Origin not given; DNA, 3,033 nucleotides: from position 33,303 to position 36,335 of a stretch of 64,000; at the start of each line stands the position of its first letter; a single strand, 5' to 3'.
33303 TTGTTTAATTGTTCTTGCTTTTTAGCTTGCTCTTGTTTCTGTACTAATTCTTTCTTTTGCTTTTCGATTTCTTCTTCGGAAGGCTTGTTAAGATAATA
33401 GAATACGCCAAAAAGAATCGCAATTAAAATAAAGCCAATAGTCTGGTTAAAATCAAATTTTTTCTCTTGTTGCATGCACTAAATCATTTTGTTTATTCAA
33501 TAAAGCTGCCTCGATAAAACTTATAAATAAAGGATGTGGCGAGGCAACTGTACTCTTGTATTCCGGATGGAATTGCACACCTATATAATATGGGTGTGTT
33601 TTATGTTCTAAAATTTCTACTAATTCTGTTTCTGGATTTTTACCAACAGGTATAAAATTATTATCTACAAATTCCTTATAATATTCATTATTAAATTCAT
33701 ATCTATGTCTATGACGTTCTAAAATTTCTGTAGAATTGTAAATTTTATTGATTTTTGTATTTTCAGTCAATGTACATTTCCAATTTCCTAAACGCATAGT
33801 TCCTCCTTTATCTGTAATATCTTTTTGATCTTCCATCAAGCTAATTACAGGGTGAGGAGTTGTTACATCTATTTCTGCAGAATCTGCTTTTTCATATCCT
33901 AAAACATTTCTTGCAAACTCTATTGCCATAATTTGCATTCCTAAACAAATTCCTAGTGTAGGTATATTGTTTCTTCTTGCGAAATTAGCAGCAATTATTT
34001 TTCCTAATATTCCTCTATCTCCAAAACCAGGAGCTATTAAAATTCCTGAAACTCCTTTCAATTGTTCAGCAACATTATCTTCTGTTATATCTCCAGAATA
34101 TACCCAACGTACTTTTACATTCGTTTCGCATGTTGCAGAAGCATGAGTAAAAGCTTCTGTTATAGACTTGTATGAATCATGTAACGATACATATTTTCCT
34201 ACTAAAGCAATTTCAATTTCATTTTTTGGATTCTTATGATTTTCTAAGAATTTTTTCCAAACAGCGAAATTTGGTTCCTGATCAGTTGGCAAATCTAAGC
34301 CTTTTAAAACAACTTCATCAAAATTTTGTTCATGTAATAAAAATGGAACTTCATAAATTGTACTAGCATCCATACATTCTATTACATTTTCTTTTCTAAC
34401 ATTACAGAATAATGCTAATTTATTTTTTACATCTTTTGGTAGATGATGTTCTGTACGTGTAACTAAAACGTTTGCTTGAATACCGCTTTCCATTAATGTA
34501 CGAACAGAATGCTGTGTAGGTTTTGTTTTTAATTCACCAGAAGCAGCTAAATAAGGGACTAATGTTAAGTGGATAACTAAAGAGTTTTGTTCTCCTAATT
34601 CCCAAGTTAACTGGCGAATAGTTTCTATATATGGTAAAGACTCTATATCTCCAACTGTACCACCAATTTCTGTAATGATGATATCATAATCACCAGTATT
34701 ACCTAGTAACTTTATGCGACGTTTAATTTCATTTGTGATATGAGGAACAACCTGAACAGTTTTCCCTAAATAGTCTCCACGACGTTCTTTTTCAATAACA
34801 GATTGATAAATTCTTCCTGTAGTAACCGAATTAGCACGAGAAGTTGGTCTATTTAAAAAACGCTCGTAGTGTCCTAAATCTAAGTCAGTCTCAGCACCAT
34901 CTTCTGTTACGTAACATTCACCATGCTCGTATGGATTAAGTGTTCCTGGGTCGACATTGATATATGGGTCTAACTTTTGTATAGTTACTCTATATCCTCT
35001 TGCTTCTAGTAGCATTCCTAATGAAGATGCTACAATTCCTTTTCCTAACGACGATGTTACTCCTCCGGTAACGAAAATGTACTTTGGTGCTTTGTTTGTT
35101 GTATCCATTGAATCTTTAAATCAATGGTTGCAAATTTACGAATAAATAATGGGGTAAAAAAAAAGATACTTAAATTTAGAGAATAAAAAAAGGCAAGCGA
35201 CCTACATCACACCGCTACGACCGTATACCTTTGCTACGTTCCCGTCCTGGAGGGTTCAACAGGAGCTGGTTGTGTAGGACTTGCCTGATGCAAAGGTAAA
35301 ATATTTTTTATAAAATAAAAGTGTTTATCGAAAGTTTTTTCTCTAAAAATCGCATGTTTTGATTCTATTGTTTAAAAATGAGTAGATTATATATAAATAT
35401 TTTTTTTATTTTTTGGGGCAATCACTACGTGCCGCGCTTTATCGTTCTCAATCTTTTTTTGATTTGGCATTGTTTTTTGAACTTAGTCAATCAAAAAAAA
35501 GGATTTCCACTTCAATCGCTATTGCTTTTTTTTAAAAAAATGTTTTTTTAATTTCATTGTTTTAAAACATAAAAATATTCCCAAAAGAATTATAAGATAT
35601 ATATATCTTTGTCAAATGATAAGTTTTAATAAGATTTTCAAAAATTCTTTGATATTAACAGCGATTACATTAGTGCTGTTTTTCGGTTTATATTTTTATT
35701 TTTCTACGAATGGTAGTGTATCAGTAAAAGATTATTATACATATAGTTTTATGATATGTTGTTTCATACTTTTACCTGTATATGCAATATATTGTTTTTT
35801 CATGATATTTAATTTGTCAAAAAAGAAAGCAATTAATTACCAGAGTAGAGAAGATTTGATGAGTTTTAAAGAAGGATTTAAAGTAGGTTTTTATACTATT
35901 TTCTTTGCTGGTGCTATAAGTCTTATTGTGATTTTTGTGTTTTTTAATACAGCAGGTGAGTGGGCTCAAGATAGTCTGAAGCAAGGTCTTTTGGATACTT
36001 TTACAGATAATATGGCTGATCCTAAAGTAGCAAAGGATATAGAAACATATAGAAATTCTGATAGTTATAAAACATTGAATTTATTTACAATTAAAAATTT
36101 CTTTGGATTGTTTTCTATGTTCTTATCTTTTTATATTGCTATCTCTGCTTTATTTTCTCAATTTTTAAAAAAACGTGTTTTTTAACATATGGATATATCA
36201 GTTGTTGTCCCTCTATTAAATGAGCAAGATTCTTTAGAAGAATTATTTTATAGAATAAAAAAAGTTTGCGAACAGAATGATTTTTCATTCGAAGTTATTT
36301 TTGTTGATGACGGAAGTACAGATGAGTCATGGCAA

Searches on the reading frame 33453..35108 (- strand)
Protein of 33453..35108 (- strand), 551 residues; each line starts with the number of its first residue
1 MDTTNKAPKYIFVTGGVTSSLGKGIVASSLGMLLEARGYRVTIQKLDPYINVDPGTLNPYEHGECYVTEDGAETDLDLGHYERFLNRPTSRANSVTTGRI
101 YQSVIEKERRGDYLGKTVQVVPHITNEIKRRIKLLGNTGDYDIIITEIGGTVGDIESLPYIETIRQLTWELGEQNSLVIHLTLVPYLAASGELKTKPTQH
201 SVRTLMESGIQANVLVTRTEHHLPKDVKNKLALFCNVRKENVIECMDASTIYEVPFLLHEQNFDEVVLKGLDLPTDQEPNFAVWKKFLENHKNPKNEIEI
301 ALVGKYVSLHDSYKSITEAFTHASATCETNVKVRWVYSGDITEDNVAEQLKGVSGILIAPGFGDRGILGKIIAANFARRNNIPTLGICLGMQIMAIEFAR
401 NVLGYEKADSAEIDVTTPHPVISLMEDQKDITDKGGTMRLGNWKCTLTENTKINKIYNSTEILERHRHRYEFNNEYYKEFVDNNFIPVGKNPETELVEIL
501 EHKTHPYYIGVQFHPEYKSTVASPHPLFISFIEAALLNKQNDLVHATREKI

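Call 37: search_protein_families(library=pfam, proteins=[window:33453-35108:-])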
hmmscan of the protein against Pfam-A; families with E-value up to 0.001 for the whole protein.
window:33453-35108:- (551 aa): 3 families
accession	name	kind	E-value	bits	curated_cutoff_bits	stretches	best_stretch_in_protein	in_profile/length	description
PF06418.20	CTP_synth_N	-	4.5e-126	420.1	26.1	1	9-273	1-265/265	CTP synthase N-terminus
PF00117.34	GATase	-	2e-39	135.7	22.8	1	309-533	2-189/190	Glutamine amidotransferase class-I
PF07722.19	Peptidase_C26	-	8.3e-08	32.7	20.5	1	377-516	101-219/219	Peptidase C26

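Call 65: find_related_loci(query=window:33453-35108:-, collection=metagenome_contigs, flank=2500)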
Query window:33453-35108:- (551 aa) in metagenome_contigs; peptide patterns used: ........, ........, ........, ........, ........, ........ (x = any residue, [..] = any of these).
600 stretches matched a pattern (row limit reached: there are more); 599 encode a relative of the query (tblastn E <= 1e-3); the best 80 are kept; 80 distinct loci.
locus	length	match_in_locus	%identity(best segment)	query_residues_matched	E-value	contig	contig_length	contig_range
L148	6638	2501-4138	77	6-551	0e+0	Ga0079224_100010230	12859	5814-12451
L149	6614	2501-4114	73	1-539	0e+0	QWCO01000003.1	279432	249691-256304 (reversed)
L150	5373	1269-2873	72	4-539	0e+0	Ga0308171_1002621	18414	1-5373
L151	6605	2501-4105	71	4-539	0e+0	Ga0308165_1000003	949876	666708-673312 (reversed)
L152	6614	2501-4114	71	4-542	0e+0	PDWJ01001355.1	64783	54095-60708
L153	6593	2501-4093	71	4-535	0e+0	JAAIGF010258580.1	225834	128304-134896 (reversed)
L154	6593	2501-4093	71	4-535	0e+0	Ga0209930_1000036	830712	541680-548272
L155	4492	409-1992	68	9-536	0e+0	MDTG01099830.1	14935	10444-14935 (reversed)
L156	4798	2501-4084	68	9-536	0e+0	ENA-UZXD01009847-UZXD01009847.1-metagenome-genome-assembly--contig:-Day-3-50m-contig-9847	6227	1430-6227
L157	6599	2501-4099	67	4-536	0e+0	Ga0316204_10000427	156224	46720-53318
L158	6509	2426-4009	68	9-536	0e+0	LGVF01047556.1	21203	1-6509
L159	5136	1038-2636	68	9-540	0e+0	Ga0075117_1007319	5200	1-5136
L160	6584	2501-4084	67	9-536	0e+0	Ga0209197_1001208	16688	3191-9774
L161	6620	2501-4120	68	1-540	0e+0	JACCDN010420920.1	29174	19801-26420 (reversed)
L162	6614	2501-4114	73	1-539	0e+0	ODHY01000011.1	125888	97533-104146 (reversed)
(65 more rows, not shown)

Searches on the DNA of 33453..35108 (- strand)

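Call 66: search_with_rna_model(model_id=R1, sources=[L148, L149, L150, L151, L152, L153, L154, L155, L156, L157, L158, L159, L160, L161, L162, L163, L164, L165, L166, L167, L168, L169, L170, L171, L172, L173, L174, L175, L176, L177, L178, L179, L180, L181, L182, L183, L184, L185, L186, L187, L188, L189, L190, L191, L192, L193, L194, L195, L196, L197, L198, L199, L200, L201, L202, L203, L204, L205, L206, L207, L208, L209, L210, L211, L212, L213, L214, L215, L216, L217, L218, L219, L220, L221, L222, L223, L224, L225, L226, L227], max_evalue=0.01, make_alignment=true)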
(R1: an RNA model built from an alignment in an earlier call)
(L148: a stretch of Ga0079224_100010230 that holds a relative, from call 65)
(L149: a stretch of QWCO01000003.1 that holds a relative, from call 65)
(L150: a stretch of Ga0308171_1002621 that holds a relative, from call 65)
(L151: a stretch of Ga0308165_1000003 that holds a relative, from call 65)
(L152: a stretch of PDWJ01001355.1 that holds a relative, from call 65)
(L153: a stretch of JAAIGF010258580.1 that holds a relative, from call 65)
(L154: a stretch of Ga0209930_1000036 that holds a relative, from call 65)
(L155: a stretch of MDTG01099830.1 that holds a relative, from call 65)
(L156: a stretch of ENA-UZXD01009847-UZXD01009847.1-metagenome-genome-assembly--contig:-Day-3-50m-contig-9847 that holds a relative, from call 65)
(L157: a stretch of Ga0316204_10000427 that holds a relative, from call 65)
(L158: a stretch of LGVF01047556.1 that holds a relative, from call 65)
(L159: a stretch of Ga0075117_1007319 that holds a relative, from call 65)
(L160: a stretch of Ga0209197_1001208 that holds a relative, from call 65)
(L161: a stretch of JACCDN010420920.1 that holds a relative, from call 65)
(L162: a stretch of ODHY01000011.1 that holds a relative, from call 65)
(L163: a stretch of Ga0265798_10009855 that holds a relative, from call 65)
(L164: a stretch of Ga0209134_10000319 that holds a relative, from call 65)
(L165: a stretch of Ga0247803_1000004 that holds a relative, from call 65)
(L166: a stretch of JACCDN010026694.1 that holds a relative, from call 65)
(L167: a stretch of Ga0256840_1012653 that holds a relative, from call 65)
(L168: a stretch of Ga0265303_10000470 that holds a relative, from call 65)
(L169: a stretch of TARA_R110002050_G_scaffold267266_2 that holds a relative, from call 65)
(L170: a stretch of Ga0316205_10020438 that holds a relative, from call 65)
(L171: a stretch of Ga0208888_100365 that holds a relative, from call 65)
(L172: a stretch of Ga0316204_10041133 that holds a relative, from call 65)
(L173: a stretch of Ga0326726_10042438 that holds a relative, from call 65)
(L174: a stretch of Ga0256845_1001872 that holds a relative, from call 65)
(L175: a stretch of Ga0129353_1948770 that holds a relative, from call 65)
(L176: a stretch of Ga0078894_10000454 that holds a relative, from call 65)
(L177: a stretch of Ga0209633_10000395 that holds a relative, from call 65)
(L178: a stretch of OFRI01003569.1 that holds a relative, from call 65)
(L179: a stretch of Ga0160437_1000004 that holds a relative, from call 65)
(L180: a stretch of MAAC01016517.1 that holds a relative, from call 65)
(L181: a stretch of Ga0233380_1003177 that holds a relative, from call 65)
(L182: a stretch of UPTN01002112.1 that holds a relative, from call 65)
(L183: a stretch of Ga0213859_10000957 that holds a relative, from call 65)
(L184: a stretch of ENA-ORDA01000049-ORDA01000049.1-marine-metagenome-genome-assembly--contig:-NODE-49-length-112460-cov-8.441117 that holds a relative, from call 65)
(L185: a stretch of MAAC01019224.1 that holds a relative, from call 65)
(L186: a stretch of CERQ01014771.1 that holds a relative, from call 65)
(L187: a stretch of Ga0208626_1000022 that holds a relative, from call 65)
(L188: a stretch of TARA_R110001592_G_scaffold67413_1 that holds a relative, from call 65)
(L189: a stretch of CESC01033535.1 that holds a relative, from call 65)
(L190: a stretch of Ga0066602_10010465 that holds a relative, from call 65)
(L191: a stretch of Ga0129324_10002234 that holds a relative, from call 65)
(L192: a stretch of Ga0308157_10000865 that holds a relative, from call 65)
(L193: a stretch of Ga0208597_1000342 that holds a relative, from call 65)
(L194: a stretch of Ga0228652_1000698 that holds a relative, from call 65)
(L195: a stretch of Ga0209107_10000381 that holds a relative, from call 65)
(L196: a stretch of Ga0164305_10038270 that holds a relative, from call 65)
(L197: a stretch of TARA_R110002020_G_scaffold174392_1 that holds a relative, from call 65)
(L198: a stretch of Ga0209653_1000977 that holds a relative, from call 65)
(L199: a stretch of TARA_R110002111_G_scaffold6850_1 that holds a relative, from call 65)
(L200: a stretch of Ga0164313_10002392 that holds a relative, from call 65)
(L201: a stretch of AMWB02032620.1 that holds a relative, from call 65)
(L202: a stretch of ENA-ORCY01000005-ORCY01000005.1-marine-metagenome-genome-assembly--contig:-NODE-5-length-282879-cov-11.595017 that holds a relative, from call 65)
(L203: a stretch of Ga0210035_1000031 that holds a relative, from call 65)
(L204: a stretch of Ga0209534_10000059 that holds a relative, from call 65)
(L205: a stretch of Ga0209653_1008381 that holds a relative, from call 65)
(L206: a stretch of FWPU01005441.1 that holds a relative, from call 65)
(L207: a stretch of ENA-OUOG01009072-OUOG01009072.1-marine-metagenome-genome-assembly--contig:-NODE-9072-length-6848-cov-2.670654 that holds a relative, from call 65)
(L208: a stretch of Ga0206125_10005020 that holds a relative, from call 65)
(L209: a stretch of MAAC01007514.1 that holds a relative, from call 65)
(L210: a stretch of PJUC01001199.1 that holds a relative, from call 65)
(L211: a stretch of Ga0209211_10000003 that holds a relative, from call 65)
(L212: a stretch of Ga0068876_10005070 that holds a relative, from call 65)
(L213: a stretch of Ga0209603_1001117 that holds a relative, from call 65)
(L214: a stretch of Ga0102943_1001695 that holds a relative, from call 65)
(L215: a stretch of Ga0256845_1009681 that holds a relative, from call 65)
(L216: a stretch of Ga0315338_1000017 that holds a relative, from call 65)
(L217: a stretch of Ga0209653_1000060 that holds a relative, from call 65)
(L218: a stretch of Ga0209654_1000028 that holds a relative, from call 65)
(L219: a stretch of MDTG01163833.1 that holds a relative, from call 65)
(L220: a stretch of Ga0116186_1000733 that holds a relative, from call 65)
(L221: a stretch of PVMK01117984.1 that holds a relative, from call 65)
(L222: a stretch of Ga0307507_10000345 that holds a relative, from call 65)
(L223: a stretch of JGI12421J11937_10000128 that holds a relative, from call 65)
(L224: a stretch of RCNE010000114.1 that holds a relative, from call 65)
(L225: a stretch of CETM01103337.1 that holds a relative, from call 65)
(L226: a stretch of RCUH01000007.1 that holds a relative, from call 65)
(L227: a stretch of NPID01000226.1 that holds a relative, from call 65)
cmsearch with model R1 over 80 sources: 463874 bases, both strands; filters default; matches with E-value up to 0.01: 1.
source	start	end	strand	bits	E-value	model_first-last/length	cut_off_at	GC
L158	2247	2332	-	37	4.9e-06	1-85/85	no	0.53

No alignment was stored: fewer than two matches.
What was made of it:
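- Tried and rejected: The set did serve as an unbiased density sample (calls 65, 66).
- Distribution is patchy: 5 copies in this 64 kb, but 1 copy in 464 kb around pyrG in 80 other Flavobacteriia (call 66).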

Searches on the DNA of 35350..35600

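Call 9: search_rna_families(source=window, start=35350, end=35600, threshold=evalue, max_evalue=10, show_alignments=3)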
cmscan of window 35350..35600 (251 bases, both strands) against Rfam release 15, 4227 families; matches with E-value up to 10: 9.
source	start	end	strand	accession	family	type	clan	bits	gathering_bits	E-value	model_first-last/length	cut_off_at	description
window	35426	35530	-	RF01705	Flavo-1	Gene; sRNA;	-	40.8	42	1.1e-07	1-76/76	no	Flavo-1 RNA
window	35448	35509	+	RF00240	RNA-OUT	Gene; antisense;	-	20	41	0.18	1-70/70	no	RNA-OUT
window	35393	35465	-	RF01842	mycoplasma_FSE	Cis-reg; frameshift_element;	-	19.5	88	8.1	1-87/87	no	mycoplasma ribosomal frameshift element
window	35421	35540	+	RF00121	MicC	Gene; sRNA;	-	18.3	90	1.8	1-123/123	no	MicC RNA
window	35493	35546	-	RF00368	sroB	Gene; sRNA;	-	18.2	44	7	1-83/83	no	sroB RNA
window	35451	35504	+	RF04239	mir-4679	Gene; miRNA;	-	15.2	88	3.3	1-75/75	no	mir-4679 microRNA precursor family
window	35454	35520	+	RF03642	MIR5743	Gene; miRNA;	-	13.8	111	9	1-81/81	no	MIR5743 microRNA precursor family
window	35459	35541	+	RF02109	DLEU2_5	Gene; lncRNA;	-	13.3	40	7.6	1-84/84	no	Deleted in lymphocytic leukemia 2 conserved region 5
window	35451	35527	-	RF00566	SNORA35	Gene; snRNA; snoRNA; HACA-box;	CL00034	12.3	39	6.1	1-129/129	no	Small nucleolar RNA SNORA35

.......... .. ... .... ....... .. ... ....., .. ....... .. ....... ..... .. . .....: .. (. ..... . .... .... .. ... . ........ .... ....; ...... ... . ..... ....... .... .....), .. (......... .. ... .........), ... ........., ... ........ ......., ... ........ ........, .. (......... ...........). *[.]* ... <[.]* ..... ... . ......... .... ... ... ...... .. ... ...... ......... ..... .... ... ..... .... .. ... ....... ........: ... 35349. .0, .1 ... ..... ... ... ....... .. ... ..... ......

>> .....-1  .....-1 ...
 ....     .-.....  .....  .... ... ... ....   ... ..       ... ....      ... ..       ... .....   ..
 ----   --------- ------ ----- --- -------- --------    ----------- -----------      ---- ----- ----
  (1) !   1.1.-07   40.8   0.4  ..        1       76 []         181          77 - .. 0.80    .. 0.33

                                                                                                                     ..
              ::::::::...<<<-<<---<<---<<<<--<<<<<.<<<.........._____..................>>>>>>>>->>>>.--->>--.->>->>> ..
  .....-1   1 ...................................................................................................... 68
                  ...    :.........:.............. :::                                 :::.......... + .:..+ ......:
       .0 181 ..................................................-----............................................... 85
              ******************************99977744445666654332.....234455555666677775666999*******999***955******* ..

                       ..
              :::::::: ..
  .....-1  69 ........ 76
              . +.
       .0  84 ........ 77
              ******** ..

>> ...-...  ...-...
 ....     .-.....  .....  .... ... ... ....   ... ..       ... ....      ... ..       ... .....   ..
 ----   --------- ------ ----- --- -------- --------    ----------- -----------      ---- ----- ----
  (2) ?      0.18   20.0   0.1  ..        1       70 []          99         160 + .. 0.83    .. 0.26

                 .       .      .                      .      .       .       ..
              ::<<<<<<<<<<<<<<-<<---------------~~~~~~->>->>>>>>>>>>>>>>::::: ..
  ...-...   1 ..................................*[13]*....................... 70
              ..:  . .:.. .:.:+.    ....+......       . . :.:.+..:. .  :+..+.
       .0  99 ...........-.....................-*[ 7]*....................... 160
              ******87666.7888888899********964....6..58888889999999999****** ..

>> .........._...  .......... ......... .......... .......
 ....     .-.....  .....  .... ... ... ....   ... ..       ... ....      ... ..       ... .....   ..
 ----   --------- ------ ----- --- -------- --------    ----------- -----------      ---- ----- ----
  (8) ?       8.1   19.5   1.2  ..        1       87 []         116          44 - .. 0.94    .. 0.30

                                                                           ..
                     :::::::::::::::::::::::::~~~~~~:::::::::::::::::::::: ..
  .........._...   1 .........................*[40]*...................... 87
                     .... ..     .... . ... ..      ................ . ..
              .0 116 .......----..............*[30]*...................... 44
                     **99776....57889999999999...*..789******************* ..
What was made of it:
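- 35416..35525 (+): Copy d. P1 is GCAAT/ATTGC, P3 is CAC-TAC-GTG and P2a is GCG/CGC. It lies between the SRP RNA gene (35187-35293, minus strand) and a DUF4199 gene (35616-36185, plus strand). Rfam 40.8 bits, just below the gathering score (call 9).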

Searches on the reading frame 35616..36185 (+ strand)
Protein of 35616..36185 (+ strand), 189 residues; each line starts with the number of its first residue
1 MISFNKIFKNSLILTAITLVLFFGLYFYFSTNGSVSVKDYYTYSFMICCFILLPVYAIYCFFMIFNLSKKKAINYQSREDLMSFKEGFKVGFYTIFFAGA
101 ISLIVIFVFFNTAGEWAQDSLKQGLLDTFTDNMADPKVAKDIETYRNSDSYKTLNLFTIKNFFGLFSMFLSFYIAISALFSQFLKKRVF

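Call 37: search_protein_families(library=pfam, proteins=[window:35616-36185:+])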
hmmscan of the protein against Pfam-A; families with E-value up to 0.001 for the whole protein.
window:35616-36185:+ (189 aa): 1 family
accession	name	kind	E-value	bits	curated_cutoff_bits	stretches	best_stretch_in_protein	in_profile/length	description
PF13858.11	DUF4199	-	1.3e-13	52.1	32.3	1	11-186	3-165/165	Protein of unknown function (DUF4199)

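Call 57: find_encoding_contigs(protein=window:35616-36185:+, flank=2500, max_places=10)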
Protein window:35616-36185:+ (189 aa): no gene with exactly this product is on record in the collection.
